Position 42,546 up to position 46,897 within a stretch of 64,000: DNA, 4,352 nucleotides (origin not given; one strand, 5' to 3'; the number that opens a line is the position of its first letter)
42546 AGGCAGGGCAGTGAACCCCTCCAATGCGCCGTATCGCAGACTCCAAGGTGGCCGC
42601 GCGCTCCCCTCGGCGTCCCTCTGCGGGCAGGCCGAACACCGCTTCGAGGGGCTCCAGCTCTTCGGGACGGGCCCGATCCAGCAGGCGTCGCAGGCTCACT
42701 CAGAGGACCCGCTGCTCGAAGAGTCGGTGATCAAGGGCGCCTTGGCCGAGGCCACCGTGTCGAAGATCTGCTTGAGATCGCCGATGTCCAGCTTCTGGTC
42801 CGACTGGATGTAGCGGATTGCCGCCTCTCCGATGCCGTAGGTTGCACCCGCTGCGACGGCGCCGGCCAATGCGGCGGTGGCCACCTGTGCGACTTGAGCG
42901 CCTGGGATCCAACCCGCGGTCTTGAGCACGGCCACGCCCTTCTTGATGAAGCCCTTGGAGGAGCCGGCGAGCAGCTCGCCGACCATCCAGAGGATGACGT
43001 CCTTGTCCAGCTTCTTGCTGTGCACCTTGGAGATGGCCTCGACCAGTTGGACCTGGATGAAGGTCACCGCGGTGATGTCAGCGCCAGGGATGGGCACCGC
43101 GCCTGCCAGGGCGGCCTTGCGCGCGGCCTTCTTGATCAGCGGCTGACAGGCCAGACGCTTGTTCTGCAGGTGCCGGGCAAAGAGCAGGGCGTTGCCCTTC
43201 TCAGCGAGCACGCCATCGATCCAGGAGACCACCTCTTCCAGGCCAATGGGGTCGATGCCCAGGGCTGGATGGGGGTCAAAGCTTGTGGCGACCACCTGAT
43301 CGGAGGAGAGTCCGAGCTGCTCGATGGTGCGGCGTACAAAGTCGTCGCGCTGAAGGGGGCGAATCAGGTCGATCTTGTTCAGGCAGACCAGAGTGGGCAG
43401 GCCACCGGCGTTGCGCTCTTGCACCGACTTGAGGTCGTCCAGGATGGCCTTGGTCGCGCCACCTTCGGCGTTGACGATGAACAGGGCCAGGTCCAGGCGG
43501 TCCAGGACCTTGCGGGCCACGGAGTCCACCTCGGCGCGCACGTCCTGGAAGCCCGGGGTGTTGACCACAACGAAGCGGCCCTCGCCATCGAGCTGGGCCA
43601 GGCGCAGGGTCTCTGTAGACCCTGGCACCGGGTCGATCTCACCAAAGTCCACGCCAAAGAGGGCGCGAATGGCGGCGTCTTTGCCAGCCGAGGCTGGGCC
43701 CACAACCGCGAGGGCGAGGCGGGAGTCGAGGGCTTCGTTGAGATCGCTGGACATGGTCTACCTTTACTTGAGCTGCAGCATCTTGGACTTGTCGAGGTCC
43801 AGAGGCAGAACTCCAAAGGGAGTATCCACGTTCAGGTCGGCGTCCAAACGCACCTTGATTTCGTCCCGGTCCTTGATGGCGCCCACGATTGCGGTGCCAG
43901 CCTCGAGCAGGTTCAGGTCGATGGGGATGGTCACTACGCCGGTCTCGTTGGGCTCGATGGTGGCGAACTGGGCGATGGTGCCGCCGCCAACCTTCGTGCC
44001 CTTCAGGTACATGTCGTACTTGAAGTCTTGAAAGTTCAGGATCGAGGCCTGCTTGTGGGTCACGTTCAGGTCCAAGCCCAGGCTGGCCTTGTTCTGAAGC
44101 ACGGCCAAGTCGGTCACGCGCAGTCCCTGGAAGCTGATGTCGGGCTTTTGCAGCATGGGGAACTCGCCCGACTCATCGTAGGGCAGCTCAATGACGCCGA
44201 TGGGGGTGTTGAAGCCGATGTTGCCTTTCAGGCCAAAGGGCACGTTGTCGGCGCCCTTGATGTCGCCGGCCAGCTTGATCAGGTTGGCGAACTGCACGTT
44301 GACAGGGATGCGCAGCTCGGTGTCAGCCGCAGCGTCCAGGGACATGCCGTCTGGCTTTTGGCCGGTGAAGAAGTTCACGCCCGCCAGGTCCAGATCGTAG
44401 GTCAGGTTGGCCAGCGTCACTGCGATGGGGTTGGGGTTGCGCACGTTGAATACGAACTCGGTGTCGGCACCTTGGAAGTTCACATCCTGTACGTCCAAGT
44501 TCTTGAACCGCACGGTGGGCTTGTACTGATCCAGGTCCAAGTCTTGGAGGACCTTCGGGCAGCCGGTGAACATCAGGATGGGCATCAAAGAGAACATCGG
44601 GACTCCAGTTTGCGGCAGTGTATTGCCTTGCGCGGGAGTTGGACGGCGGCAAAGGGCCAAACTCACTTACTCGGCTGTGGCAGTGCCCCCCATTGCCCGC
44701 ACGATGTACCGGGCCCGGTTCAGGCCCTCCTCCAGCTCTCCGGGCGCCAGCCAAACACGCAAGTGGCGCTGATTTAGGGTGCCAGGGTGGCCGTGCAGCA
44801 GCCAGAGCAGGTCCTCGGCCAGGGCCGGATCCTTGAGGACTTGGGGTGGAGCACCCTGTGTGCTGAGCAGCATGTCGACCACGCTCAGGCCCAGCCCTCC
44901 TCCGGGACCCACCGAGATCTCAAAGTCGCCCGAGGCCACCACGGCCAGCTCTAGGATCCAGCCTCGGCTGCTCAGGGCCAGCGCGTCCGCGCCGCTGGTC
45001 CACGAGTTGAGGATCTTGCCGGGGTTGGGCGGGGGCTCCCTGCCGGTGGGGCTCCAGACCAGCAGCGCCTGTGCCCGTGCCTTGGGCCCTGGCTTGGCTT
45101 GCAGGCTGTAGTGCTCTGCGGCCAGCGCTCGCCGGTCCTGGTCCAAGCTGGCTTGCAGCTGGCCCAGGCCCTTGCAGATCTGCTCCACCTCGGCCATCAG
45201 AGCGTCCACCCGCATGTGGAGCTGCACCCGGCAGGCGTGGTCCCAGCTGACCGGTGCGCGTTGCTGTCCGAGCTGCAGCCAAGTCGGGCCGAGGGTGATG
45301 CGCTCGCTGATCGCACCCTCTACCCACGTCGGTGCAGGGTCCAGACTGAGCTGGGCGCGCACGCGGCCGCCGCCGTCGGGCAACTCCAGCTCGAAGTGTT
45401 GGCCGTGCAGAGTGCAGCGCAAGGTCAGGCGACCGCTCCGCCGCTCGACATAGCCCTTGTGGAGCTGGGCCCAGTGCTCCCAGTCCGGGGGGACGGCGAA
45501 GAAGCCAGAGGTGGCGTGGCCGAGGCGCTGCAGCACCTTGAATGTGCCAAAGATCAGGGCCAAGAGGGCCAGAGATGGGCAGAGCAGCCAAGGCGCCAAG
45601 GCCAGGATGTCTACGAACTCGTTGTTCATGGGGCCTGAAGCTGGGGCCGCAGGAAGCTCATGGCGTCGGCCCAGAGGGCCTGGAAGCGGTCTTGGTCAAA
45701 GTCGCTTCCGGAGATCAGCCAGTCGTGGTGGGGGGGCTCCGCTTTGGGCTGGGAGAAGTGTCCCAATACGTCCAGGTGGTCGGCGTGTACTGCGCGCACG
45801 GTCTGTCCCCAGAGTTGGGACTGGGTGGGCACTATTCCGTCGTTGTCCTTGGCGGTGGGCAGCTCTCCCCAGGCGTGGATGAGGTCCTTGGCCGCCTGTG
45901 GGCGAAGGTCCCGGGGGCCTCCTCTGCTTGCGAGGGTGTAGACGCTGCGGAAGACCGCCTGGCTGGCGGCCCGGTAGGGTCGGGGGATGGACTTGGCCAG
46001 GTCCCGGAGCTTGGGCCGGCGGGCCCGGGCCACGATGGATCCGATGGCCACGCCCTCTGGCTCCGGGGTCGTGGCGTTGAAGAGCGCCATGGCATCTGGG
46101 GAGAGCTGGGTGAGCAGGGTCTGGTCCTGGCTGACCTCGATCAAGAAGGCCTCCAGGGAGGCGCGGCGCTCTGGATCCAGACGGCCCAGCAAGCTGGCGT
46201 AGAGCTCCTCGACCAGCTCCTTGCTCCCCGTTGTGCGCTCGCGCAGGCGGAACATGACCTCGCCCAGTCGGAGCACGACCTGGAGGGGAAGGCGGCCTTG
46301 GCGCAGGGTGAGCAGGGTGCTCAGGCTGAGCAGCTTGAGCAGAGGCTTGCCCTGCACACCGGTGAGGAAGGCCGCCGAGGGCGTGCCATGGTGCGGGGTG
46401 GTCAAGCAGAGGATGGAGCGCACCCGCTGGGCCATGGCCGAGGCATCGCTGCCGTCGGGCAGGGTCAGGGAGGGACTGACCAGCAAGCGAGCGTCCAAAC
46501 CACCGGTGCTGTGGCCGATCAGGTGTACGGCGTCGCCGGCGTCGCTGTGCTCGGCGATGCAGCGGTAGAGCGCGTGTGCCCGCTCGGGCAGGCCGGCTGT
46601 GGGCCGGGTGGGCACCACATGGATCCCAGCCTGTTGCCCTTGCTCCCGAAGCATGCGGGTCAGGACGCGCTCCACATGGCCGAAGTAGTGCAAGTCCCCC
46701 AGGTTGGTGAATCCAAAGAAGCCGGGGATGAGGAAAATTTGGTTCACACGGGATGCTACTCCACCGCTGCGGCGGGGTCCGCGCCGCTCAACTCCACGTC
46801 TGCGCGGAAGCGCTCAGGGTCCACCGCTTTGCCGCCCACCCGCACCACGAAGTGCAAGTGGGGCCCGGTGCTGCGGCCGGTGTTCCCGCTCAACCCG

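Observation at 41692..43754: Twin GTPases that both carry a reciprocal swap in the Mg2+ site (GKD in G1, NTPG in G3)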

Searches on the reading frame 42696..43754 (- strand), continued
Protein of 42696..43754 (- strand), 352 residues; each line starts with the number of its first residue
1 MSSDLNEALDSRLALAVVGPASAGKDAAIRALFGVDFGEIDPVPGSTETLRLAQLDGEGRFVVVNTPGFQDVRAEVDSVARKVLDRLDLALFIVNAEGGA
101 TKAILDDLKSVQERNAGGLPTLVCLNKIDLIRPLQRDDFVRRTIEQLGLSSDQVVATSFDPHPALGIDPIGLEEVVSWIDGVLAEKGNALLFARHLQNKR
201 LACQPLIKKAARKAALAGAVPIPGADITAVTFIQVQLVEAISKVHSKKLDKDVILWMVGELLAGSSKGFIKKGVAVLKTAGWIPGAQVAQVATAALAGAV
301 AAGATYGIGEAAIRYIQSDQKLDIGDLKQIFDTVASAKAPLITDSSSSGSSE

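Call 65: find_related_loci(query=A5, collection=genome_contigs, flank=4000)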
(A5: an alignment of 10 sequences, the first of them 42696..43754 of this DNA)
Query A5 (352 aa) in genome_contigs; peptide patterns used: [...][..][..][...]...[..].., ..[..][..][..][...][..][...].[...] (x = any residue, [..] = any of these).
599 stretches matched a pattern (row limit reached: there are more); 129 encode a relative of the query (tblastn E <= 1e-3); the best 80 are kept; 79 distinct loci.
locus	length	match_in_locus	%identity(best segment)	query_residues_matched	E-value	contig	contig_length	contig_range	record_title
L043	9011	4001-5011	80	3-340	5e-160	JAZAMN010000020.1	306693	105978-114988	MAG: Myxococcota bacterium isolate XB_MAG94 DB_MAG94_0020, whole genome shotgun sequence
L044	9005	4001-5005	57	1-335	5e-123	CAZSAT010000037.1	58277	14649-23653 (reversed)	MAG TPA_asm: uncultured Enterobacterales bacterium isolate binchicken_co46_602 genome assembly, contig: NODE_869_length_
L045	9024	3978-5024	51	2-352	3e-116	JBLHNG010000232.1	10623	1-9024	MAG: Myxococcota bacterium isolate 3300055726_82 Ga0535650_0010863, whole genome shotgun sequence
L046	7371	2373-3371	52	2-337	2e-115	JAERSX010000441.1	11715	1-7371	MAG: Deltaproteobacteria bacterium isolate BH17 c_000000005936, whole genome shotgun sequence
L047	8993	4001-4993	55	4-337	2e-112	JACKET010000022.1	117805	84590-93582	MAG: Alphaproteobacteria bacterium isolate HK-STAS-MYXO-41 HK-STAS-MYXO-41_22, whole genome shotgun sequence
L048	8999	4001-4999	55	2-337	3e-112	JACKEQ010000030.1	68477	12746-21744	MAG: Alphaproteobacteria bacterium isolate HK-STAS-MYXO-38 HK-STAS-MYXO-38_30, whole genome shotgun sequence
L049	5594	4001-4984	52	2-332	3e-112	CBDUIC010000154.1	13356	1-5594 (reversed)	MAG TPA_asm: uncultured bacterium isolate SRR22808118_concoct_56 genome assembly, contig: ERZ25043431.3487, whole genome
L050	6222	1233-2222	53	3-335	9e-111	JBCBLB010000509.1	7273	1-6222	MAG: Myxococcota bacterium isolate J06627_4 k141_265551_length_7273_cov_12.0000, whole genome shotgun sequence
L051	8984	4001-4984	51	2-332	2e-110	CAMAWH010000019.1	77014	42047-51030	MAG: Klebsiella pneumoniae isolate MaH-04nov19-8 genome assembly, contig: MaH-04nov19-C536, whole genome shotgun sequenc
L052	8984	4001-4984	51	5-335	4e-110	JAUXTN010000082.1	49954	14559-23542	MAG: Pseudomonadota bacterium isolate C13_maxbin.099 C13_k141_115177, whole genome shotgun sequence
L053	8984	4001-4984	51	5-335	9e-110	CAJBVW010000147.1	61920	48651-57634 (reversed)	MAG: uncultured proteobacterium isolate Loc081215-6m_bin-0725 genome assembly, contig: bin-0725:147/611, whole genome sh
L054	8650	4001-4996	52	2-337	3e-109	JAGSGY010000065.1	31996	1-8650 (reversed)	MAG: Proteobacteria bacterium isolate GY13CH_bin.7 k141_293464_length_31996_cov_19.2307, whole genome shotgun sequence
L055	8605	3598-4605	51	2-337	5e-109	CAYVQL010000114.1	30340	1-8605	MAG TPA_asm: uncultured Enterobacterales bacterium isolate SRP077602_co7_23 genome assembly, contig: NODE_7405_length_30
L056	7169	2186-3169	51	5-335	4e-109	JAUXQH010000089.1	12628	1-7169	MAG: Pseudomonadota bacterium isolate C12_concoct.bin.32 C12_k141_46670, whole genome shotgun sequence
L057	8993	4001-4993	53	2-335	7e-109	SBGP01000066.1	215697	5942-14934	MAG: Deltaproteobacteria bacterium isolate M1803 scaffold_4_1, whole genome shotgun sequence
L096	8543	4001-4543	34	5-189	4e-24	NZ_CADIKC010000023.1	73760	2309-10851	Paraburkholderia sediminicola strain LMG 24238 isolate LMG 24238, whole genome shotgun sequence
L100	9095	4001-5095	25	5-334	4e-15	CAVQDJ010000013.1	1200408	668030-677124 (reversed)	MAG: uncultured Gammaproteobacteria bacterium isolate MFD03551.bin.1.137 genome assembly, contig: contig_6082, whole gen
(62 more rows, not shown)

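Call 69: search_protein_families(library=padloc, proteins=[window:42696-43754:-, L041:2429-3694:+, L041:2040-2390:+], max_evalue=0.01)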
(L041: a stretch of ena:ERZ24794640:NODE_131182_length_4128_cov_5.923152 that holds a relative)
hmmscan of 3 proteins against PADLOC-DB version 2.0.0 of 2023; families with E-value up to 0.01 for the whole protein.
window:42696-43754:- (352 aa): 2 families
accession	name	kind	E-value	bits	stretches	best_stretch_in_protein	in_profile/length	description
PDLC03839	LeoA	-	6.6e-05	20.2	1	10-129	55-174/559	-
PDLC04988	PDC-S29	-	0.0023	15.5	1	219-301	83-158/220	-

L041:2429-3694:+ (421 aa): 4 families
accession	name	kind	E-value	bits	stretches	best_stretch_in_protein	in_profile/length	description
PDLC04111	JukA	-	5.1e-43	145.4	1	18-229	30-240/250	-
PDLC04113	JukA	-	3.5e-35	119.8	1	36-229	51-240/245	-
PDLC04112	JukA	-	2.2e-15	55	1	50-225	66-216/234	-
PDLC03839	LeoA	-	0.0013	15.9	1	223-312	49-140/559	-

L041:2040-2390:+ (116 aa): 0 families

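Call 70: search_protein_families(library=pfam, proteins=[L041:2429-3694:+, L041:2040-2390:+, L096:1066-2730:-, L039:767-2062:+, L100:2364-3866:+], max_evalue=0.01)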
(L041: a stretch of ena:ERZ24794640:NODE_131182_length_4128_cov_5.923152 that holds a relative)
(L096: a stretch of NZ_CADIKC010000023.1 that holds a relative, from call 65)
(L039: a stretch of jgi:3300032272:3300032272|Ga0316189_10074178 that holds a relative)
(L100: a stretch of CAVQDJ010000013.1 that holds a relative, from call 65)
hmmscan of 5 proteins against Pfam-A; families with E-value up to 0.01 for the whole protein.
L041:2429-3694:+ (421 aa): 3 families
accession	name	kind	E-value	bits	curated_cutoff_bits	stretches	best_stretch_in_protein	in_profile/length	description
PF01926.29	MMR_HSR1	-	1.1e-08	35.6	21.9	1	232-341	1-113/113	50S ribosome-binding GTPase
PF02421.24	FeoB_N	-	9.7e-06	25.6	27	1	232-362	2-135/156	Ferrous iron transport protein B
PF00350.29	Dynamin_N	-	0.004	17.6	27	0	278-333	102-157/168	Dynamin family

L041:2040-2390:+ (116 aa): 0 families

L096:1066-2730:- (554 aa): 8 families
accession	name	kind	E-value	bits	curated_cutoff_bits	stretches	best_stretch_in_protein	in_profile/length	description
PF00158.32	Sigma54_activat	-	2.5e-39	135.1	20.2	1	202-362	13-165/168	Sigma-54 interaction domain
PF14532.12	Sigma54_activ_2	-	8.6e-08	33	25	1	209-359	19-128/138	Sigma-54 interaction domain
PF00004.35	AAA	-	1.2e-05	26.2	21.2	1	214-358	1-128/131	ATPase family associated with various cellular activities (AAA)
PF07728.20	AAA_5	-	0.00014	22.3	22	1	213-311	1-92/139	AAA domain (dynein-related subfamily)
PF25601.1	AAA_lid_14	-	0.00046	20.4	27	1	417-444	29-56/87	AAA+ ATPase lid domain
PF13245.12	AAA_19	-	0.0029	18.2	25.1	0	206-324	6-126/134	AAA domain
PF01078.27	Mg_chelatase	-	0.0032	17.3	20.3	0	214-339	25-157/207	Magnesium chelatase, subunit ChlI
PF13604.12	AAA_30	-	0.0059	16.8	27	0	213-324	20-125/191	AAA domain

L039:767-2062:+ (431 aa): 7 families
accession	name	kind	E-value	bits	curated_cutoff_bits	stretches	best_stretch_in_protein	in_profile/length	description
PF01926.29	MMR_HSR1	-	4.7e-20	72.2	21.9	1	224-332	1-113/113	50S ribosome-binding GTPase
PF00350.29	Dynamin_N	-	4.1e-11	43.6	27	2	265-332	99-167/168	Dynamin family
PF02421.24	FeoB_N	-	5.8e-11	42.6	27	1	224-353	2-136/156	Ferrous iron transport protein B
PF00009.33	GTP_EFTU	-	2.3e-10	40.8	26.5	1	268-351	70-150/188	Elongation factor Tu GTP binding domain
PF04548.22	AIG1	-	1.2e-09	38.3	27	1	224-320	2-108/212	AIG1 family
PF03193.22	RsgA_GTPase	-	0.00017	21.9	30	1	206-279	96-170/174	RsgA GTPase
PF04670.18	Gtr1_RagA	-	0.00089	19.2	22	1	225-341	2-130/232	Gtr1/RagA G protein conserved region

L100:2364-3866:+ (500 aa): 6 families
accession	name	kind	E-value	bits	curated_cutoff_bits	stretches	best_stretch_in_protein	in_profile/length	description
PF01926.29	MMR_HSR1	-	7.6e-16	58.7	21.9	1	128-237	2-113/113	50S ribosome-binding GTPase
PF02421.24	FeoB_N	-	1.5e-06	28.3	27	1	128-257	3-134/156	Ferrous iron transport protein B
PF00009.33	GTP_EFTU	-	8.4e-05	22.7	26.5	1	158-274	54-169/188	Elongation factor Tu GTP binding domain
PF03193.22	RsgA_GTPase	-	0.00019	21.8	30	1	90-162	68-143/174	RsgA GTPase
PF00350.29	Dynamin_N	-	0.0015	19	27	0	129-147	2-20/168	Dynamin family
PF09547.16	SpoIVA_ATPase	-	0.0042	16.9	26.6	0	115-147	8-39/237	Stage IV sporulation protein A, ATPase domain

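Call 89: search_protein_families(library=padloc, alignment_id=A6, max_evalue=0.00001)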
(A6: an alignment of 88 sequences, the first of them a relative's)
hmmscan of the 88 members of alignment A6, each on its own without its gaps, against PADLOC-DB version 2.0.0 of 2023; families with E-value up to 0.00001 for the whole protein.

A. member 1, L043:3042-3965:+ (308 aa): 0 families

B. families by the number of members that match (of 88 scanned): 24 families
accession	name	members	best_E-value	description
PDLC04135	mad3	1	6.6e-49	mads_3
PDLC02990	DarG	1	6.3e-26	-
PDLC02980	AriA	1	1.2e-19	-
PDLC04140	mad8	1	6.8e-19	mads_8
PDLC03356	MTase_II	1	4.3e-14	Type II methyltransferase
PDLC04134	mad2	1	7.8e-13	mads_2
PDLC03338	MTase_II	1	2.8e-12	Type II methyltransferase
PDLC00290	PtuA1|PtuA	1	7.1e-11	AAA ATPase domain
PDLC03267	MTase_II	1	1.5e-10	Type II methyltransferase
PDLC00075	GajA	1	3.1e-09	AAA ATPase domain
PDLC03313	MTase_II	1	2.3e-08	Type II methyltransferase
PDLC00102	GajA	1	3.3e-08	AAA ATPase domain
PDLC03335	MTase_II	1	3.5e-08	Type II methyltransferase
PDLC03878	NsnB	1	4.2e-08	-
PDLC04164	AriA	1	1.4e-07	-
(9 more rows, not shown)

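Call 90: search_protein_families(library=pfam, alignment_id=A6, max_evalue=0.00001)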
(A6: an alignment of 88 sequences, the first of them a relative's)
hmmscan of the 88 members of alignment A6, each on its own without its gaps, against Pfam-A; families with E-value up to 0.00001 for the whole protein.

A. member 1, L043:3042-3965:+ (308 aa): 1 family
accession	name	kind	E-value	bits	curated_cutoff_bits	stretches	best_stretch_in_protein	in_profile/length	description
PF03168.19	LEA_2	-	2e-25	89.5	25.4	2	81-173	2-96/98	Late embryogenesis abundant protein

B. families by the number of members that match (of 88 scanned): 56 families (the first 25 are shown)
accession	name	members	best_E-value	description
PF00072.30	Response_reg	5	4.1e-22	Response regulator receiver domain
PF08448.16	PAS_4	5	2.9e-12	PAS fold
PF13426.13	PAS_9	5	4.1e-12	PAS domain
PF00989.32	PAS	5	5.1e-11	PAS fold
PF01025.24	GrpE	3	2.7e-29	GrpE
PF08447.18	PAS_3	3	1.1e-07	PAS fold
PF00106.31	adh_short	2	9.4e-51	short chain dehydrogenase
PF13561.12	adh_short_C2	2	5.9e-37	Enoyl-(Acyl carrier protein) reductase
PF01839.29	FG-GAP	2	5.9e-30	FG-GAP repeat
PF11617.13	Cu-binding_MopE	2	9.5e-25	Putative metal-binding motif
PF00884.28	Sulfatase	2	9.9e-25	Sulfatase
PF13539.11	Peptidase_M15_4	2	2.1e-23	D-alanyl-D-alanine carboxypeptidase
PF08659.16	KR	2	3.1e-12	KR domain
PF01370.27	Epimerase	2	4.5e-09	NAD dependent epimerase/dehydratase family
PF01053.26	Cys_Met_Meta_PP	1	9.3e-115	Cys/Met metabolism PLP-dependent enzyme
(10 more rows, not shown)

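Call 93: search_dna_similar(query=L041:2429-3694:+, collection=plasmids, mode=protein, max_evalue=1e-10, max_rows=12)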
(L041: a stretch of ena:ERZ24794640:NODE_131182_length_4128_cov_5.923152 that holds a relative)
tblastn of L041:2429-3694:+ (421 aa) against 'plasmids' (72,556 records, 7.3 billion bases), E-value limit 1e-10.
Records with a match: 16; places in all: 16; records where one place covers at least 80% of the query: 0.
Best place of each record, by identity: <60% 16.
By first word of the organism name: Escherichia 10; Acinetobacter 1; Methylomonas 1; Paraburkholderia 1; Citrobacter 1; Enterobacter 1; Raoultella 1.
By predicted mobility (MOB-suite, as given by PLSDB): non-mobilizable 12; mobilizable 3; conjugative 1.
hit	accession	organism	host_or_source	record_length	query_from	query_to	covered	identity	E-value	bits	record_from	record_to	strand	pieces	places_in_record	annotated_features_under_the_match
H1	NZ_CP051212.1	Acinetobacter sp. NEB149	cell culture,R.J.Roberts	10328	31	225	46%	44.2%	3e-39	157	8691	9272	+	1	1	DUF3944 domain-containing protein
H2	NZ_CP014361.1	Methylomonas sp. DH-1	cell culture,waste sludge of a brewery ...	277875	24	225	48%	39.9%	2e-36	149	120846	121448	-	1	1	DUF3944 domain-containing protein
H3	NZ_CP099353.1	Escherichia marmotae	culture,Pooled sediment sample ...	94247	27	233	49%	37.7%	2e-30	131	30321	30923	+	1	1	DUF3944 domain-containing protein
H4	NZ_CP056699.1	Escherichia marmotae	culture,Freshwater sample from ...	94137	27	233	49%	37.7%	2e-30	131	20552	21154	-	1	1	DUF3944 domain-containing protein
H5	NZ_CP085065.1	Escherichia coli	Homo sapiens,pure culture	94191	27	233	49%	37.7%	2e-30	131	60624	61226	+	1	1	DUF3944 domain-containing protein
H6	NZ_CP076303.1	Escherichia coli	Homo sapiens,urine, catheter urine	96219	46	231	44%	36.6%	5e-29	127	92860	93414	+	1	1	DUF3944 domain-containing protein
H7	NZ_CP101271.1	Escherichia coli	Homo sapiens,cell culture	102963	46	231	44%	36.6%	5e-29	127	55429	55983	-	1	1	DUF3944 domain-containing protein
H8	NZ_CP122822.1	Escherichia coli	Sus scrofa,feces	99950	46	231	44%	36.6%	6e-29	127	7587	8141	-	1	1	DUF3944 domain-containing protein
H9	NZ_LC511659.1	Escherichia coli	Homo sapiens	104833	46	231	44%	36.6%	6e-29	127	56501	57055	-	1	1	DUF3944 domain-containing protein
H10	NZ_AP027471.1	Escherichia coli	Homo sapiens,whole organism,feces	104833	46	231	44%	36.6%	6e-29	127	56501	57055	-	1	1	DUF3944 domain-containing protein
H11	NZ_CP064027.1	Escherichia coli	Homo sapiens,feces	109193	46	231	44%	36.6%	6e-29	127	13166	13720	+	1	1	DUF3944 domain-containing protein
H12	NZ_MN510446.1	Escherichia coli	-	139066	46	231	44%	36.6%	6e-29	127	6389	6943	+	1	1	DUF3944 domain-containing protein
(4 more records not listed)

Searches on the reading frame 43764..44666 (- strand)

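Call 3: search_protein_families(library=pfam, proteins=[window:43764-44666:-], max_evalue=0.01)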
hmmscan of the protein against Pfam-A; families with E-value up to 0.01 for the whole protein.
window:43764-44666:- (300 aa): 1 family
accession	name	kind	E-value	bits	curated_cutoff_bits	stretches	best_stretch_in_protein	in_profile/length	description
PF03168.19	LEA_2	-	2e-26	92.7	25.4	2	73-167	2-98/98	Late embryogenesis abundant protein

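Call 4: search_protein_families(library=ncbifam, proteins=[window:43764-44666:-], max_evalue=0.01)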
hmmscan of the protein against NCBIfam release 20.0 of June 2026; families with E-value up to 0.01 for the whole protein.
window:43764-44666:- (300 aa): 0 families

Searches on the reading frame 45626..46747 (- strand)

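Call 3: search_protein_families(library=pfam, proteins=[window:45626-46747:-], max_evalue=0.01)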
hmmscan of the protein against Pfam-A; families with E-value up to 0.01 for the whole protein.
window:45626-46747:- (373 aa): 3 families
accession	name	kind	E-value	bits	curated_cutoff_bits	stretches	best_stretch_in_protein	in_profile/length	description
PF07819.20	PGAP1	-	3e-05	24.3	24.3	1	65-124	84-134/233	PGAP1-like alpha/beta domain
PF24096.1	DUF7379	-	0.0049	17.3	33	1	57-125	54-118/191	Domain of unknown function (DUF7379)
PF12697.13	Abhydrolase_6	-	0.0074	17.4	26.3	0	5-130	2-94/217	Alpha/beta hydrolase family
